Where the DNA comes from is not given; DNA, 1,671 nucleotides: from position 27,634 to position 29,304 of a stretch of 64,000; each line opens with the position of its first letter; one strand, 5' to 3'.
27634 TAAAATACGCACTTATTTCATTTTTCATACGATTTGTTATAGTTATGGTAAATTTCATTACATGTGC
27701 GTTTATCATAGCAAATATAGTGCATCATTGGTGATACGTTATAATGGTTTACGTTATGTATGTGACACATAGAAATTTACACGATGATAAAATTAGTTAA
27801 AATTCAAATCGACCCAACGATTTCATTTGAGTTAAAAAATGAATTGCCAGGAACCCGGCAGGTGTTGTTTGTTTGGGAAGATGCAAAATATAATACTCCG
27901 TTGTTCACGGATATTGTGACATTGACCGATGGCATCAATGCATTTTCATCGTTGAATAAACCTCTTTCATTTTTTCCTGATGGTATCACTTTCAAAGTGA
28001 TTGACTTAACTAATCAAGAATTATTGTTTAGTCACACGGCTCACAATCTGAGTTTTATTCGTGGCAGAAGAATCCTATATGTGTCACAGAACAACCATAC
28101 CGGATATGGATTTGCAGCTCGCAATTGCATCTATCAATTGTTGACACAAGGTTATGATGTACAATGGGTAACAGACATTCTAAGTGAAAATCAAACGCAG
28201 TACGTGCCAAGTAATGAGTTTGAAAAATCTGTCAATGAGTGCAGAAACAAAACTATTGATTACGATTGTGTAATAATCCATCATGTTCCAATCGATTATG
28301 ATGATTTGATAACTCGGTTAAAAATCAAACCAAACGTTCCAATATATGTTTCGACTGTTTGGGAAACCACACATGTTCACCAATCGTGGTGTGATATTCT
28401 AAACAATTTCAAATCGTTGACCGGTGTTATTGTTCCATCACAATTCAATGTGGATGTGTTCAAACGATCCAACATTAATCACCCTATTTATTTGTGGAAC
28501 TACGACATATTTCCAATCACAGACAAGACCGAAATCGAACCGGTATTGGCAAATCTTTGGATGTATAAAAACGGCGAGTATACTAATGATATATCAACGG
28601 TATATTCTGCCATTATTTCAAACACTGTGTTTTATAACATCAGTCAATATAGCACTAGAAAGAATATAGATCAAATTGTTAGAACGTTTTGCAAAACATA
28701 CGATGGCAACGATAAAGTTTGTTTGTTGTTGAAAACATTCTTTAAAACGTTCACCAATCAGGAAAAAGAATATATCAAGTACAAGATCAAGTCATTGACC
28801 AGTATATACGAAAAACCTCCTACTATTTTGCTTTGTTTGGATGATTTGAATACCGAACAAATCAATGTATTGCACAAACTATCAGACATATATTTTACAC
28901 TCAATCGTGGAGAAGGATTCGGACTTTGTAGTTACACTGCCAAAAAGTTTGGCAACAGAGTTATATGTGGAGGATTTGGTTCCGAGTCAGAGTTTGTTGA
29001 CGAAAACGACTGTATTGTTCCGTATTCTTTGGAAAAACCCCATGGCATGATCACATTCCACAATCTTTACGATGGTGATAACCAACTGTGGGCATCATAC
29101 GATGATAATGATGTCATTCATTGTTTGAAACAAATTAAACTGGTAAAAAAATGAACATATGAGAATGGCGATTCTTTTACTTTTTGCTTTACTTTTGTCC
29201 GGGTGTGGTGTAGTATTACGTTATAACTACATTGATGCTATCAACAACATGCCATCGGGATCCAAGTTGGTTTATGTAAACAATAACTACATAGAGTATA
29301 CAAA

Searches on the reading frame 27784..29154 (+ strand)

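Call 15: search_protein_families(library=phrogs, proteins=[window:27784-29154:+], max_evalue=0.0001)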
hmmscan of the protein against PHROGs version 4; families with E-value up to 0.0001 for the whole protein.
window:27784-29154:+ (456 aa): 1 family
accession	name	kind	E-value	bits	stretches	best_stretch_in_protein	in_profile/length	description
phrog_2170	-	moron, auxiliary metabolic gene and host takeover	3.2e-11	43.9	1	99-412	9-300/374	glycosyltransferase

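Call 94: search_protein_families(library=pfam, proteins=[window:27784-29154:+], max_evalue=0.05)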
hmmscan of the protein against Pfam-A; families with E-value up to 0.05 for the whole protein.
window:27784-29154:+ (456 aa): 2 families
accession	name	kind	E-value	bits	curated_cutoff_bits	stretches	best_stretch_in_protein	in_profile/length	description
PF24892.1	UTP6_C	-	0.0024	18.3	27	1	259-344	139-220/261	U3 small nucleolar RNA-associated protein 6 C-terminal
PF00534.26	Glycos_transf_1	-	0.021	14.8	26.4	0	286-409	21-135/172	Glycosyl transferases group 1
